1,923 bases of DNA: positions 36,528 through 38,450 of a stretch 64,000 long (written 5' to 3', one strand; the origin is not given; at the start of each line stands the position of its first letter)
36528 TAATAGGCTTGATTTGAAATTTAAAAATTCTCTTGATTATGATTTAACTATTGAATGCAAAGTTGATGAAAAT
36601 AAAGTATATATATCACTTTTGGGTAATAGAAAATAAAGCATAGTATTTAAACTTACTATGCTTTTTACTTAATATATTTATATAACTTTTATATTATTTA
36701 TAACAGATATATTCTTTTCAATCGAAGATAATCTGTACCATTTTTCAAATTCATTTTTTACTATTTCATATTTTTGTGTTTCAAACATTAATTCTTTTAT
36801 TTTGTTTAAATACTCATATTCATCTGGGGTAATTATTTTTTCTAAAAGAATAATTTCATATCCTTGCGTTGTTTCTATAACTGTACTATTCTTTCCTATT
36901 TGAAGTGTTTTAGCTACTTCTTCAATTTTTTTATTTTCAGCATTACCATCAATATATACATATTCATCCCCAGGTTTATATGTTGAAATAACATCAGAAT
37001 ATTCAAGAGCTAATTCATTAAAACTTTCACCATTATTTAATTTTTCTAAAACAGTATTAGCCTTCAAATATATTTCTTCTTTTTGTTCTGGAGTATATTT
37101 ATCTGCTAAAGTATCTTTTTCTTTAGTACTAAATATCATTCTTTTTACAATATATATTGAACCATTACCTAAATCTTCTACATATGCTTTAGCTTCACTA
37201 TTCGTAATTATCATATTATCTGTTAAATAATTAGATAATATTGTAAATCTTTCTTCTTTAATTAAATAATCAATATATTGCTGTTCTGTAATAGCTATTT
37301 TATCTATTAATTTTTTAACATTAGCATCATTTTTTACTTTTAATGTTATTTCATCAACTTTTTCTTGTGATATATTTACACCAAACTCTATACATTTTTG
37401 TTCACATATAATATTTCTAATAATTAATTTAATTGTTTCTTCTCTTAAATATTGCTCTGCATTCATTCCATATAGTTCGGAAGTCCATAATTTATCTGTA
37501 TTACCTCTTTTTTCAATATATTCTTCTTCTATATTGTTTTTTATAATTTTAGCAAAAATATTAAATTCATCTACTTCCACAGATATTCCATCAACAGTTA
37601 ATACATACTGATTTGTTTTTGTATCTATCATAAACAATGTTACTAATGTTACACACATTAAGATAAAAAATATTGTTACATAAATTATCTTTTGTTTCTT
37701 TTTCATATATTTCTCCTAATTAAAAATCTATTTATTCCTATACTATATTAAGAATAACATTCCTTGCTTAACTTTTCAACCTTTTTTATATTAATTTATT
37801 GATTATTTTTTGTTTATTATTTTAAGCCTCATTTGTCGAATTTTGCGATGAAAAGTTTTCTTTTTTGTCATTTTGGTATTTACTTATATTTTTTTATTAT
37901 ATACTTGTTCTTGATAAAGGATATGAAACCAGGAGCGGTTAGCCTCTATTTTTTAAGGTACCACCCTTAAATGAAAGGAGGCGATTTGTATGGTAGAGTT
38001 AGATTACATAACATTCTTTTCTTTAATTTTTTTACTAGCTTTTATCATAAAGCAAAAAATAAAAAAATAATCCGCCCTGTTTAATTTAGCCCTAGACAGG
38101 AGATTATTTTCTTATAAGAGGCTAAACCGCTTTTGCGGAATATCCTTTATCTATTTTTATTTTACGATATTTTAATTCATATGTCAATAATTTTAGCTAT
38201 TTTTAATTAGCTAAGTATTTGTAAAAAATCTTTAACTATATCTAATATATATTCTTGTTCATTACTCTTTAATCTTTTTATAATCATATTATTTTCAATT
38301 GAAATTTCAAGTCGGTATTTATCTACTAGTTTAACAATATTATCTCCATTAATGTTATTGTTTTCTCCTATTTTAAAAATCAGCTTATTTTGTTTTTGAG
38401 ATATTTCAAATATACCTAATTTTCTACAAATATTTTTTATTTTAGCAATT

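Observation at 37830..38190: Intergenic module A: 26-aa hydrophobic peptide with convergent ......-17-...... promoter (type I TA-like), paralogous to module B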

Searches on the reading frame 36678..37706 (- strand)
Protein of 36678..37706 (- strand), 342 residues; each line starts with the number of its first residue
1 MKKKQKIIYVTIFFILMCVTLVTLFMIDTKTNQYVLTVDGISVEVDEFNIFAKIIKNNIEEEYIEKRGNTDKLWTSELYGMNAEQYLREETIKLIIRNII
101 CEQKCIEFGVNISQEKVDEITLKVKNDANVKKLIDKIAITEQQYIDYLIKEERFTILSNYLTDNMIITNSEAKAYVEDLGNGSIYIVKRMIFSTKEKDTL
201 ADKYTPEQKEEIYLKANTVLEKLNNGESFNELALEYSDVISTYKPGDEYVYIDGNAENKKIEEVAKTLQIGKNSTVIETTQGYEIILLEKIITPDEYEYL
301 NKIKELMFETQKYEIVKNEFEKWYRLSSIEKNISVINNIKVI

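Call 12: find_encoding_contigs(protein=window:36678-37706:-, flank=3000, max_places=6)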
Protein window:36678-37706:- (342 aa): 23 contigs read that carry it; 1 place shown.
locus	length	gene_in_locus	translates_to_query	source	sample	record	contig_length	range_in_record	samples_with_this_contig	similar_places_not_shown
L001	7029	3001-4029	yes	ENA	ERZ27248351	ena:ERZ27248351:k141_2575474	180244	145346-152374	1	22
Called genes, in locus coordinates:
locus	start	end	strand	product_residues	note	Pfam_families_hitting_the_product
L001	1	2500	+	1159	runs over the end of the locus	PF17757:UvrB_inter, PF02559:CarD_TRCF_RID, PF00176:SNF2-rel_dom (weak), PF00270:DEAD, PF04851:ResIII, PF00271:Helicase_C, PF03461:TRCF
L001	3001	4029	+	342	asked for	PF13623:SurA_N_2 (weak), PF13616:Rotamase_3, PF00639:Rotamase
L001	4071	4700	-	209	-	PF04294:VanW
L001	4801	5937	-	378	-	PF21088:MS_channel_1st, PF00924:MS_channel_2nd, PF21082:MS_channel_3rd (faint)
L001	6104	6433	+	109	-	-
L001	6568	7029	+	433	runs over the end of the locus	-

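Call 48: find_homologous_proteins(query=window:36678-37706:-, max_evalue=1e-20)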
Query window:36678-37706:- (342 aa): 5 proteins with E <= 1e-20 among 4447 candidates.
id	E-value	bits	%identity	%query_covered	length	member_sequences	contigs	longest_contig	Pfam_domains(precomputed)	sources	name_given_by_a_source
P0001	4.9e-210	714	100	100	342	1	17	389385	PF00639.28,PF13616.13,PF13623.12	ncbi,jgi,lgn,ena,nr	ncbi:MAG: hypothetical protein E7311_00715 [Clostridiales bacterium]|nr:hypothetical protein [Clostr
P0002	4.1e-176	603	85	100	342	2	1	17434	PF00639.28,PF13616.13,PF13623.12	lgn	-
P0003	8.0e-158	543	75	100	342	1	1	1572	PF00639.28,PF13616.13,PF13623.12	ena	-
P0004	4.7e-102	360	53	100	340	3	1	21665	PF13145.13,PF00639.28,PF13624.12,PF13616.13,PF13623.12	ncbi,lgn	-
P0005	1.3e-95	338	52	100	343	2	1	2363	PF00639.28,PF13616.13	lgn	-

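Call 50: find_encoding_contigs(protein=P0002, flank=2500, max_places=2)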
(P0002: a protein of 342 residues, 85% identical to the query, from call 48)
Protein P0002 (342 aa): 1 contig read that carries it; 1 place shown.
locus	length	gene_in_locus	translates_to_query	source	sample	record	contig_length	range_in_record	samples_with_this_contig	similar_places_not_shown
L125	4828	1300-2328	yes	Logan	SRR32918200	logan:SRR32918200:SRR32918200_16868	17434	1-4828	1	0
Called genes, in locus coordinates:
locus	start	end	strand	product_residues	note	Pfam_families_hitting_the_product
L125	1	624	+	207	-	?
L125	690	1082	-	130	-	-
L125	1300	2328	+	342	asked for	PF13623:SurA_N_2 (weak), PF00639:Rotamase, PF13616:Rotamase_3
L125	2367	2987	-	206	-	PF04294:VanW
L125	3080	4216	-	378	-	PF21088:MS_channel_1st, PF00924:MS_channel_2nd, PF21082:MS_channel_3rd (weak)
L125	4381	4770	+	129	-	-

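Call 51: find_encoding_contigs(protein=P0004, flank=2500, max_places=2)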
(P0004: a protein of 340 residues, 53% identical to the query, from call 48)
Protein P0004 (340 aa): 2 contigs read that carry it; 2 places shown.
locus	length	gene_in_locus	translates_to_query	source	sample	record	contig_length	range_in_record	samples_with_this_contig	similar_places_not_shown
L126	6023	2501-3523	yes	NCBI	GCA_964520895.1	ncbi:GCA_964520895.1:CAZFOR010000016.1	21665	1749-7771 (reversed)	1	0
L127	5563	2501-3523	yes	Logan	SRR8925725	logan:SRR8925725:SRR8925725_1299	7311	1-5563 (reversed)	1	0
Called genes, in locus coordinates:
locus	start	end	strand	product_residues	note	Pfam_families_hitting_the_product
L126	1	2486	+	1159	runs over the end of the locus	PF17757:UvrB_inter, PF02559:CarD_TRCF_RID, PF00270:DEAD, PF04851:ResIII, PF00271:Helicase_C, PF03461:TRCF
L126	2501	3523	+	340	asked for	PF13623:SurA_N_2, PF13624:SurA_N_3 (weak), PF13616:Rotamase_3, PF00639:Rotamase, PF13145:Rotamase_2 (weak)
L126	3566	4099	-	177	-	PF14277:DUF4364, PF14947:HTH_45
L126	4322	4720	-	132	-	-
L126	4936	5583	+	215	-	PF01966:HD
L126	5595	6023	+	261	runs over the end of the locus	PF06541:ABC_trans_CmpB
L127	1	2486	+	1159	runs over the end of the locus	PF17757:UvrB_inter, PF02559:CarD_TRCF_RID, PF00270:DEAD, PF04851:ResIII, PF00271:Helicase_C, PF03461:TRCF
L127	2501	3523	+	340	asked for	PF13623:SurA_N_2, PF13624:SurA_N_3 (weak), PF13616:Rotamase_3, PF00639:Rotamase, PF13145:Rotamase_2 (weak)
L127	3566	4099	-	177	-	PF14277:DUF4364, PF14947:HTH_45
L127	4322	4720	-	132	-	-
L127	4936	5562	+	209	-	?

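Call 52: find_encoding_contigs(protein=P0003, flank=2500, max_places=2)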
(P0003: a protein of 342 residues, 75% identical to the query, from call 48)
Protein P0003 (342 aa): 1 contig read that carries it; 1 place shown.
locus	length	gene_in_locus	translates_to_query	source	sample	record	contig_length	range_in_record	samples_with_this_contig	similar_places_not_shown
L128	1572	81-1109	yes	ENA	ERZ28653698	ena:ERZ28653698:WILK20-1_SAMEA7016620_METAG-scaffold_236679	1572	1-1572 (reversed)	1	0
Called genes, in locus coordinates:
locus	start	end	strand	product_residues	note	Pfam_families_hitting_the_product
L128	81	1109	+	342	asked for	PF13623:SurA_N_2 (faint), PF13616:Rotamase_3, PF00639:Rotamase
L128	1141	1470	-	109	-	PF04294:VanW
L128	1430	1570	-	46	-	?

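Call 53: find_encoding_contigs(protein=P0005, flank=2500, max_places=2)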
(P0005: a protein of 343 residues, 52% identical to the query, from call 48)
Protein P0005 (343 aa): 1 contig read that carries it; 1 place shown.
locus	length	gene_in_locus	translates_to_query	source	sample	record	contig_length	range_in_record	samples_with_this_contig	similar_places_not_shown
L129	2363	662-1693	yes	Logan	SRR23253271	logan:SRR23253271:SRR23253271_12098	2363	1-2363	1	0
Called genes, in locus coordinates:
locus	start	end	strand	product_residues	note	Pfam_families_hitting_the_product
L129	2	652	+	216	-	?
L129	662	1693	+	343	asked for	PF13616:Rotamase_3, PF00639:Rotamase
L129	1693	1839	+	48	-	-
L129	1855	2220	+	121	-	-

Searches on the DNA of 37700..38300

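Call 15: search_rna_families(source=window, start=37700, end=38300, threshold=evalue, max_evalue=10)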
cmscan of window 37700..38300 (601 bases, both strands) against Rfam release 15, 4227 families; matches with E-value up to 10: 7.
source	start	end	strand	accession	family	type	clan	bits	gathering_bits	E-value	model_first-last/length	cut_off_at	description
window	38015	38070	-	RF03956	mir-737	Gene; miRNA;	-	21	60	1.1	1-63/63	no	mir-737 microRNA precursor family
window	37929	37984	-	RF02396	sau-5949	Gene; sRNA;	-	18.8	56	2.9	1-59/59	no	Staphylococcus sRNA sau-5949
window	38016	38077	-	RF01711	Lnt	Cis-reg;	-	18.1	55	5.1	1-63/63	no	Lnt RNA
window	38059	38113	-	RF02592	Spy392987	Gene; antisense;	-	17.6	47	2.9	1-63/63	no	S. pyogenes antisense RNA 392987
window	38031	38146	-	RF02060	STnc410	Gene; sRNA;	-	15.7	50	0.68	1-158/158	no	Enterobacterial sRNA STnc410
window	37813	37847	+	RF02189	ST7-OT4_3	Gene; lncRNA;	-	10.3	50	5.7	267-302/302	no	ST7 overlapping transcript 4 conserved region 3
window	38052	38100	+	RF00023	tmRNA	Gene;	CL00001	5.5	47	5.7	93-140/374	no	transfer-messenger RNA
